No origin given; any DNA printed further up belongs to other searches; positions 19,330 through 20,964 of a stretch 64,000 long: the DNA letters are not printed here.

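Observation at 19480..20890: Unassigned N-terminal domain of about 470 residues on the Mod-like methyltransferase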

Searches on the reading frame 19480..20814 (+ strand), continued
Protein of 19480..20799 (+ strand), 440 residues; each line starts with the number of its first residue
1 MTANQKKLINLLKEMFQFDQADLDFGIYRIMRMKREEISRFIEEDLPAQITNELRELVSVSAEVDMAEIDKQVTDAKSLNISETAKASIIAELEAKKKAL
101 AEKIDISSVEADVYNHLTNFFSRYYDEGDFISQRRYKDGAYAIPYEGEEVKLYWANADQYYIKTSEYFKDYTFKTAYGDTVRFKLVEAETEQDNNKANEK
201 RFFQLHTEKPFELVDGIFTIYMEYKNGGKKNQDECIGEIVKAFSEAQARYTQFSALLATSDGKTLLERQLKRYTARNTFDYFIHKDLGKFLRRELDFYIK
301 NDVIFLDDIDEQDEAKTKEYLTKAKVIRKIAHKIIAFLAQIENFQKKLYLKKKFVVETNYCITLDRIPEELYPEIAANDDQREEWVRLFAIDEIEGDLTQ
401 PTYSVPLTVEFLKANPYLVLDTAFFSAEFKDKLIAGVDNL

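Call 48: fold_search(model_id=the predicted structure, library=pdb)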
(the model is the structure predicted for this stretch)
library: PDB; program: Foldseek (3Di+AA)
matches with E <= 10: 189; with E <= 0.001: 0
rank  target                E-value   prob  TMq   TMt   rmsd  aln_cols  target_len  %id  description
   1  6uo8_A                6.5e-02  0.21  0.10  0.07  30.9       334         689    7  Human metabotropic GABA(B) receptor bound to agonist SKF97541 and positive allosteric modulator GS39783 (released 2020-06-10)
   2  4ev6_A                5.2e-01  0.04  0.07  0.09  23.5       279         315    9  The complete structure of CorA magnesium transporter from Methanocaldococcus jannaschii (released 2012-10-31)
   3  9jr0_B                5.2e-01  0.04  0.09  0.07  30.4       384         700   11  GABA-DGABAB-Gi-complex (released 2025-10-22)
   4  2p6x_B                5.4e-01  0.06  0.11  0.14  27.2       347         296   11  Crystal structure of human tyrosine phosphatase PTPN22 (released 2007-04-03)
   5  3gaa_B                6.0e-01  0.18  0.10  0.15   9.8       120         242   12  The crystal structure of the protein with unknown function from Thermoplasma acidophilum (released 2009-03-24)
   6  6uo8_B                6.7e-01  0.09  0.09  0.06  27.4       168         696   11  Human metabotropic GABA(B) receptor bound to agonist SKF97541 and positive allosteric modulator GS39783 (released 2020-06-10)
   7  6z0c_A                8.2e-01  0.12  0.13  0.22  22.0       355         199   10  Structure of in silico modelled artificial Maquette-3 protein (released 2021-03-17)
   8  6wiv_A                8.2e-01  0.07  0.11  0.08  30.2       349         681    6  Structure of human GABA(B) receptor in an inactive state (released 2020-07-01)
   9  8tmj_D                8.2e-01  0.05  0.08  0.10  21.5       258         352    9  Cryo-EM structure of CorA in complex with conformation-specific synthetic antibody C18 and 100 uM MgCl2, State MG0.1-2 (released 2025-02-12)
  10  8tmc_C                8.6e-01  0.03  0.08  0.09  21.8       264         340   14  Cryo-EM structure of CorA in complex with conformation-specific synthetic antibody C12 and 20 mM MgCl2, State MG20-2 (released 2025-02-12)
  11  8tmc_D                8.6e-01  0.03  0.07  0.09  21.9       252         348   12  Cryo-EM structure of CorA in complex with conformation-specific synthetic antibody C12 and 20 mM MgCl2, State MG20-2 (released 2025-02-12)
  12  6w2x_A                9.5e-01  0.09  0.09  0.07  26.6       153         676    9  CryoEM Structure of Inactive GABAB Heterodimer (released 2020-07-01)
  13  6uo9_A                1.1e+00  0.06  0.10  0.07  33.0       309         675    9  Human metabotropic GABA(B) receptor bound to agonist SKF97541 in its intermediate state 2 (released 2020-06-10)
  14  7eb2_D                1.1e+00  0.04  0.10  0.07  30.8       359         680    8  Cryo-EM structure of human GABA(B) receptor-Gi protein complex (released 2021-05-05)
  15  7cum_B                1.1e+00  0.03  0.08  0.06  30.6       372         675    9  Cryo-EM structure of human GABA(B) receptor bound to the antagonist CGP54626 (released 2020-11-11)
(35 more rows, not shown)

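Call 53: fold_search(model_id=the predicted structure, library=viral)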
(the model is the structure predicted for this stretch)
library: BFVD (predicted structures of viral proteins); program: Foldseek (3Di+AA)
matches with E <= 10: 186; with E <= 0.001: 0
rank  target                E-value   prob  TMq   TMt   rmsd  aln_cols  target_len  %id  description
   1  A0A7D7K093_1          4.0e-02  0.14  0.11  0.05  39.5       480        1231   13  Structural protein [Flavobacterium phage vB_FspP_elemoC_14-1A]
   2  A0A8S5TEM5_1          8.6e-02  0.10  0.11  0.06  25.8       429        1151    9  Large polyvalent protein associated domain 38 [Siphoviridae sp. ct1yA16]
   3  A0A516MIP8            1.4e-01  0.12  0.12  0.06  31.9       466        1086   11  (no name in the UniProt tables at hand)
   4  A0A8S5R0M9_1          1.8e-01  0.20  0.14  0.09  26.6       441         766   11  Chromosome segregation ATPase [Siphoviridae sp. ctyvQ1]
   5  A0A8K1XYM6            2.4e-01  0.82  0.14  0.12  13.4       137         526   18  (no name in the UniProt tables at hand)
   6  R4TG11                2.6e-01  0.10  0.14  0.11  30.8       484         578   10  (no name in the UniProt tables at hand)
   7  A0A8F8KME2            3.0e-01  0.11  0.14  0.13  31.1       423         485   11  Poxvirus late transcription factor VLTF3 [Clandestinovirus]
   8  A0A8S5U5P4            3.7e-01  0.06  0.12  0.06  31.7       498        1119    9  Minor tail protein [Siphoviridae sp. cteLh2]
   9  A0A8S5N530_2          3.9e-01  0.21  0.22  0.14  24.7       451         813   10  Minor tail protein [Siphoviridae sp. ctWDo30]
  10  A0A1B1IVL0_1          4.3e-01  0.03  0.09  0.06  37.0       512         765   11  (no name in the UniProt tables at hand)
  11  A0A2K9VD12            6.2e-01  0.03  0.08  0.08  28.3       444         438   12  Uncharacterized protein [Lactobacillus phage Semele]
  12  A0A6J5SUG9            7.2e-01  0.12  0.07  0.15  16.4        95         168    6  Phage tail assembly chaperone protein [uncultured Caudovirales phage]
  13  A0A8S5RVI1            7.5e-01  0.04  0.09  0.11  41.2       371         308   10  Uncharacterized protein [Siphoviridae sp. ctHip2]
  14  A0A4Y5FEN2            7.9e-01  0.08  0.15  0.07  26.4       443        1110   12  Tape measure protein [Lactobacillus phage 521B]
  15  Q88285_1              8.3e-01  0.04  0.13  0.07  29.2       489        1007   12  (no name in the UniProt tables at hand)
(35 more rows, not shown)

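Call 58: search_dna_similar(query=window:19480-20799:+, collection=plasmids, mode=protein, max_rows=15)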
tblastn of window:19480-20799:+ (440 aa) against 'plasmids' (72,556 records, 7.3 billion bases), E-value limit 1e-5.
Records with a match: 29; places in all: 29; records where one place covers at least 80% of the query: 26.
Best place of each record, by identity: <60% 29.
By first word of the organism name: Klebsiella 11; Priestia 2; Athalassotoga 2; Hymenobacter 1; Blastomonas 1; Conchiformibius 1; Aeromonas 1; Natronosalvus 1; Escherichia 1; Citrobacter 1; and 7 more.
By predicted mobility (MOB-suite, as given by PLSDB): non-mobilizable 14; conjugative 12; mobilizable 3.
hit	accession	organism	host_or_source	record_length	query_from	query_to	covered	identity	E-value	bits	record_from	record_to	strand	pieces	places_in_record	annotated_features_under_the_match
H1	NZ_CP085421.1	Priestia megaterium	single cell,soil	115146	2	440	100%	51.7%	2e-129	419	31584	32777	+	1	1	DNA methyltransferase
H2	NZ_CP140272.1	Priestia megaterium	Single cell,ginseng rhizosphere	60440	2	440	100%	51.0%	2e-128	416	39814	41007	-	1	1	DNA methyltransferase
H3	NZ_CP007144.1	Hymenobacter swuensis DY53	-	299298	7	439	98%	42.9%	6e-110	363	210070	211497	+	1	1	DNA methyltransferase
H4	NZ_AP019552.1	Athalassotoga saccharophila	-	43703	1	434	99%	41.7%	5e-82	282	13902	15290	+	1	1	DNA methyltransferase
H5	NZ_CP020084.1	Blastomonas fulva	Cell culture,microcystis culture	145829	7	440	99%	41.0%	2e-91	309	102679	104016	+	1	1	site-specific DNA-methyltransferase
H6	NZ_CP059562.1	Conchiformibius steedae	dog,whole organism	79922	12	437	97%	41.5%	5e-85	291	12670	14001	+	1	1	site-specific DNA-methyltransferase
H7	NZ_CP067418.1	Aeromonas media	cell culture,water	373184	6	440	99%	40.3%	4e-87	297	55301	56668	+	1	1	DNA methyltransferase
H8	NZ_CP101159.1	Natronosalvus amylolyticus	cell culture,sediment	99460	1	440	100%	39.7%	1e-78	273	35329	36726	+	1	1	DNA methyltransferase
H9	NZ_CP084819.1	Klebsiella quasipneumoniae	Homo sapiens,Whole organism,blood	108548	8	440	98%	37.0%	1e-77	270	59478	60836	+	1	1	none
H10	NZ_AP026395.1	Klebsiella quasipneumoniae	-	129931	8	440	98%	37.0%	1e-77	270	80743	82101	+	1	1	DNA methyltransferase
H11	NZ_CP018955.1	Escherichia coli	Homo sapiens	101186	8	440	98%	37.0%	2e-77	269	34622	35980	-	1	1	DNA methyltransferase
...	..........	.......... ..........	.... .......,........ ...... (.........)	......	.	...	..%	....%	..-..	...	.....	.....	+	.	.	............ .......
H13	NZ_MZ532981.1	Klebsiella oxytoca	-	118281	8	440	98%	37.0%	2e-77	269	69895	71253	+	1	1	DNA methyltransferase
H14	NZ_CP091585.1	Klebsiella pneumoniae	Homo sapiens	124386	8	440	98%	37.0%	2e-77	269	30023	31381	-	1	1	DNA methyltransferase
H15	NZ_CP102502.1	Citrobacter youngae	Homo sapiens,Blood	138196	8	440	98%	37.0%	2e-77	269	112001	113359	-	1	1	DNA methyltransferase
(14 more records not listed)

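Call 59: get_annotated_region(hit=H11, flank=9000)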
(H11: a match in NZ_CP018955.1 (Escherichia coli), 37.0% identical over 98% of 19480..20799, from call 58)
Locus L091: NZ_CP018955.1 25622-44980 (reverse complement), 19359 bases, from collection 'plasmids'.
description: Escherichia coli strain Ecol_316 plasmid pEC316_2, complete sequence
organism: Escherichia coli (NCBI taxid 562)
taxonomy: Bacteria; Pseudomonadota; Gammaproteobacteria; Enterobacterales; Enterobacteriaceae; Escherichia; Escherichia coli
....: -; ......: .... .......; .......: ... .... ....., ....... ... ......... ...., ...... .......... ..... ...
typing (MOB-suite, as given by PLSDB): conjugative; replicon IncFIB,IncFII; relaxase MOBF,MOBF; mating-pair formation MPF_F
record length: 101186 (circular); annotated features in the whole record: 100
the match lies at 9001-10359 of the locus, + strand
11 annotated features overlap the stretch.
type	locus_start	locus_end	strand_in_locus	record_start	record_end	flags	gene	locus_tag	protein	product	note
CDS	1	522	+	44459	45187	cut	-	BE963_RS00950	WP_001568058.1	plasmid SOS inhibition protein A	-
CDS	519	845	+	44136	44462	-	-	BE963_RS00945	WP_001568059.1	hypothetical protein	-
CDS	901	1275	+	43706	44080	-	-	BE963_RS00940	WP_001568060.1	hypothetical protein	-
CDS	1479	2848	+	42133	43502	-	-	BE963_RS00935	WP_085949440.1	IS3-like element ISKpn8 family transposase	GO:0006313 - DNA transposition [Evidence IEA]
CDS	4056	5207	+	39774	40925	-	-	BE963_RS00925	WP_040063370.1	IS30 family transposase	-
CDS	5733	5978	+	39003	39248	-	-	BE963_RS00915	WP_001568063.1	helix-turn-helix transcriptional regulator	-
CDS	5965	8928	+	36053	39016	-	-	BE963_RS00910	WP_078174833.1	SNF2-related protein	-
CDS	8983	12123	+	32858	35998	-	-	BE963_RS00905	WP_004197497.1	DNA methyltransferase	-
CDS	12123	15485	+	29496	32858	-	-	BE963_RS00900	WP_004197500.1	DEAD/DEAH box helicase family protein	-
CDS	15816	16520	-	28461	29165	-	-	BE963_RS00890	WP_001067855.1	IS6-like element IS26 family transposase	GO:0006313 - DNA transposition [Evidence IEA]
CDS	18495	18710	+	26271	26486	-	-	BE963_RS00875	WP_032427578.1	hypothetical protein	-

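Call 60: search_protein_families(library=padloc, proteins=[L091:5965-8928:+, L091:8983-12123:+, L091:12123-15485:+], max_evalue=0.00001)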
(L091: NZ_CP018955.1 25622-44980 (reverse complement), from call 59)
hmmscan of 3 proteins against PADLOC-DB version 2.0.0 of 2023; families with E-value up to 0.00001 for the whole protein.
L091:5965-8928:+ (987 aa): 45 families (the best 25 are shown)
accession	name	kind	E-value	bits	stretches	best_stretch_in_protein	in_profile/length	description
PDLC02619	DrmD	-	2.5e-196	652.6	1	30-684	25-657/872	DrmD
PDLC02500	BrxHI|BrxHII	-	1.6e-73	246.7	3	497-670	510-680/933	BrxHI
PDLC02621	DrmD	-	7.3e-66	221.1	1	21-659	107-725/1040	DrmD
PDLC00659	HmaA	-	5.5e-60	201.3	1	34-679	101-729/1176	SNF2 helicase / DEAD-box helicase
PDLC02623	DrmD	-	9.2e-56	187.2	2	33-227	97-307/1040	DrmD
PDLC02620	DrmD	-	5.5e-48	161.7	2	36-469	98-515/1060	DrmD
PDLC02572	DrmA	-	3.9e-46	155.5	1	27-579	108-641/1043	DrmA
PDLC02504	BrxHI|BrxHII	-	2.1e-45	153.1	2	497-647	516-670/971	BrxHII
PDLC02843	DpdE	-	2.2e-43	146.4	2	30-227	151-327/1091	DpdE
PDLC02632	DrmD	-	6.5e-42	141.8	1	27-576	113-640/662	DrmD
PDLC02840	DpdE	-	2.1e-39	133.6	2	30-111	152-234/1091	DpdE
PDLC02634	DrmD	-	2.6e-37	126.1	1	34-575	88-598/900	DrmD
PDLC02844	DpdE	-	1.6e-34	117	2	30-243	146-349/1074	DpdE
PDLC02633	DrmD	-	1.9e-33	113.4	1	27-573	115-642/839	DrmD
PDLC00633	ZorD1|ZorD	-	1e-32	111.2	2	21-286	429-692/908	"SWI2/SNF2 helicase, Mrr-like nuclease"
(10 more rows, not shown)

L091:8983-12123:+ (1046 aa): 22 families
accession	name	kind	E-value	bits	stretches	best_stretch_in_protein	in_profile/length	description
PDLC03646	MTase_III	-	0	1173.5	1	1-1044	1-1056/1057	Type III methyltransferase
PDLC03638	MTase_III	-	3.8e-72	241.8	3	292-589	203-508/816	Type III methyltransferase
PDLC03634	MTase_III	-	1.7e-47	160.6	2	512-833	171-462/621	Type III methyltransferase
PDLC03641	MTase_III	-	1.3e-44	150.9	2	512-819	182-450/657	Type III methyltransferase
PDLC03644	MTase_III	-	1.4e-42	144.2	1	464-831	38-397/542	Type III methyltransferase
PDLC03635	MTase_III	-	1.6e-42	144.1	1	463-908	217-652/708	Type III methyltransferase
PDLC03642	MTase_III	-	8.1e-42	141.6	2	465-628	83-256/528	Type III methyltransferase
PDLC03636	MTase_III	-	7.4e-40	135.3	1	457-830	39-408/575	Type III methyltransferase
PDLC03645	MTase_III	-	2e-36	123.4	2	462-647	137-328/709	Type III methyltransferase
PDLC03640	MTase_III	-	3.2e-30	103.1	2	724-885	341-501/654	Type III methyltransferase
PDLC03639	MTase_III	-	9.5e-29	98.2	2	427-646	53-273/639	Type III methyltransferase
PDLC03278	MTase_II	-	1.2e-20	72.3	2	474-590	8-122/390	Type II methyltransferase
PDLC03637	MTase_III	-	8.2e-20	68.9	2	464-562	121-234/513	Type III methyltransferase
PDLC03354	MTase_II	-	5.2e-17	60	1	454-618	60-238/425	Type II methyltransferase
PDLC03300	MTase_II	-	2.1e-13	48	0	505-609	79-178/302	Type II methyltransferase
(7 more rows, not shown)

L091:12123-15485:+ (1120 aa): 1 family
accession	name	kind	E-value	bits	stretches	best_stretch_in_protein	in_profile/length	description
PDLC03654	REase_III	-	0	1650.9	1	5-1117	13-1125/1154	Type III restriction enzyme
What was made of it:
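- Closest known: Class 1 DISARM. Same: The SNF2 protein scores 652 bits on a PADLOC DrmD model (call 60).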

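Call 69: search_protein_families(library=pfam, proteins=[L044:7256-9988:+, L022:641-3457:+, L015:8585-9940:+, L046:7257-8771:+, L046:8768-9766:+, L051:7654-9198:+, L070:1283-2965:+, L042:3995-5182:+, L078:7471-8580:+, L034:8032-9123:+], max_evalue=0.0001)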
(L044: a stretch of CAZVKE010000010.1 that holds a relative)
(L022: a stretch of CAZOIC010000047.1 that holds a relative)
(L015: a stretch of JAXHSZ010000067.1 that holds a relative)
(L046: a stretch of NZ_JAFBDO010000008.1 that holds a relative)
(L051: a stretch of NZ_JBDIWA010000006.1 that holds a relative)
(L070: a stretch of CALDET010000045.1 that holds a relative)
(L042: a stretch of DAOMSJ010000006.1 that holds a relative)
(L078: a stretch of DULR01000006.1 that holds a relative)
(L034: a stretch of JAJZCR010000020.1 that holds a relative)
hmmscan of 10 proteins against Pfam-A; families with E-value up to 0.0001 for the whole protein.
L044:7256-9988:+ (911 aa): 6 families
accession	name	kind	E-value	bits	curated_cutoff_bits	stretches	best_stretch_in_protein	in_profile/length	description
PF00580.27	UvrD-helicase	-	2.3e-61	208.3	23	1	10-278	2-271/271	UvrD/REP helicase N-terminal domain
PF13361.12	UvrD_C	-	2.1e-42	146.3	25.6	2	429-619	185-349/350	UvrD-like helicase C-terminal domain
PF12705.13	PDDEXK_1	-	4.9e-19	69.7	22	1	667-898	3-246/247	PD-(D/E)XK nuclease superfamily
PF13245.12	AAA_19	-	3.1e-18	66.7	25.1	1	13-261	1-132/134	AAA domain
PF13538.12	UvrD_C_2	-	1.6e-12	47.5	27.4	1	539-563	2-28/52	UvrD-like helicase C-terminal domain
PF01443.25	Viral_helicase1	-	1.2e-05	25.7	21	0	538-569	176-209/228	Viral superfamily 1 RNA helicase core domain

L022:641-3457:+ (939 aa): 6 families
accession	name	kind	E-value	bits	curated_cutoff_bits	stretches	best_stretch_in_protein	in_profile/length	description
PF18741.7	MTES_1575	-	2.2e-39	133.8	38.2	1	613-710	1-96/96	REase_MTES_1575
PF13195.11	DUF4011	-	5.4e-30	104.9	22.2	1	6-103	61-158/158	Protein of unknown function (DUF4011)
PF11784.13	DUF3320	-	8.1e-15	55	25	1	770-817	2-49/50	Protein of unknown function (DUF3320)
PF13086.12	AAA_11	-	4.9e-07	30.2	27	1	216-316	3-93/257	AAA domain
PF13191.12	AAA_16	-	9.1e-06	26.7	32.6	1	220-357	15-124/167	AAA ATPase domain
PF13604.12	AAA_30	-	3.3e-05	24.2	27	1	218-277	5-66/191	AAA domain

L015:8585-9940:+ (452 aa): 3 families
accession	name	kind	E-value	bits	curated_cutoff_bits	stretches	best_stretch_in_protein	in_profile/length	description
PF13173.12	AAA_14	-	4.6e-35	120.9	27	1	56-189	2-129/129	AAA domain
PF13635.12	DUF4143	-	1e-14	55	28.1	1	248-395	2-159/160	Domain of unknown function (DUF4143)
PF13401.12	AAA_22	-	6.2e-05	23.8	27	0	120-161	80-125/130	AAA domain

L046:7257-8771:+ (505 aa): 2 families
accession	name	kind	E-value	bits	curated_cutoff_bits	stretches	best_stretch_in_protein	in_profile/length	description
PF06114.19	Peptidase_M78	-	3.2e-11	43.5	22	1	193-299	2-106/123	IrrE N-terminal-like domain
PF08401.16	ArdcN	-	3.2e-09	37.5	22.6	1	28-128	11-102/123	N-terminal domain of anti-restriction factor ArdC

L046:8768-9766:+ (333 aa): 2 families
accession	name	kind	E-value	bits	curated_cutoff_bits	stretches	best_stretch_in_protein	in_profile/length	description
PF13155.12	Toprim_2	-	2.5e-14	53.8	22.1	1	221-312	1-87/88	Toprim-like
PF13154.11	DUF3991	-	1.3e-11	45.2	24.5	1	141-207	2-64/74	Protein of unknown function (DUF3991)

L051:7654-9198:+ (515 aa): 3 families
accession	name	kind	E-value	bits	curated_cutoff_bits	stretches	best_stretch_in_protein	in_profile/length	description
PF08668.18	HDOD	-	6e-62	209.1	22.9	1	20-214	1-195/196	HDOD domain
PF00990.26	GGDEF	-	2.6e-45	154.5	23.8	1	347-506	1-161/161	Diguanylate cyclase, GGDEF domain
PF01966.28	HD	-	3.6e-06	27.7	22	1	118-219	5-92/116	HD domain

L070:1283-2965:+ (561 aa): 1 family
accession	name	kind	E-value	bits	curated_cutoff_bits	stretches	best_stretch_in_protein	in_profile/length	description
PF00501.34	AMP-binding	-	2.5e-66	224.5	29.9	1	16-416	2-384/384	AMP-binding enzyme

L042:3995-5182:+ (396 aa): 3 families
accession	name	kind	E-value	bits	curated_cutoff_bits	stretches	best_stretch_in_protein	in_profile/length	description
PF13784.11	Fic_N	-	1.7e-21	76.5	26.7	1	51-132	2-81/82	Fic/DOC family N-terminal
PF02661.23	Fic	-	2.1e-19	70.6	24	1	140-246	2-93/93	Fic/DOC family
PF11972.14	HTH_13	-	2.2e-05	24.8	26.1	1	328-381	1-49/54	HTH DNA binding domain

L078:7471-8580:+ (370 aa): 2 families
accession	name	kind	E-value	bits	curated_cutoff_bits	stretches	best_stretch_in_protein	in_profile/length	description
PF08239.17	SH3_3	-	6.5e-09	36.3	27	1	293-349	3-50/54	Bacterial SH3 domain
PF06347.19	SH3_4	-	7.3e-05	22.9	24.1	0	290-328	2-40/56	Bacterial SH3 domain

L034:8032-9123:+ (364 aa): 4 families
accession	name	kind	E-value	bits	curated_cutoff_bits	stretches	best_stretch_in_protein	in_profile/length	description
PF13304.12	AAA_21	-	1.5e-19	71.6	27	1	207-312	203-299/304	AAA domain, putative AbiEii toxin, Type IV TA system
PF13175.12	AAA_15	-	1.3e-13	51.7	32.1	2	226-315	291-373/374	AAA ATPase domain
PF02463.25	SMC_N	-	1.7e-05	24.8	40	0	1-49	1-51/220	RecF/RecN/SMC N terminal domain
PF11398.14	DUF2813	-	6.5e-05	22.9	21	0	2-51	3-51/372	Protein of unknown function (DUF2813)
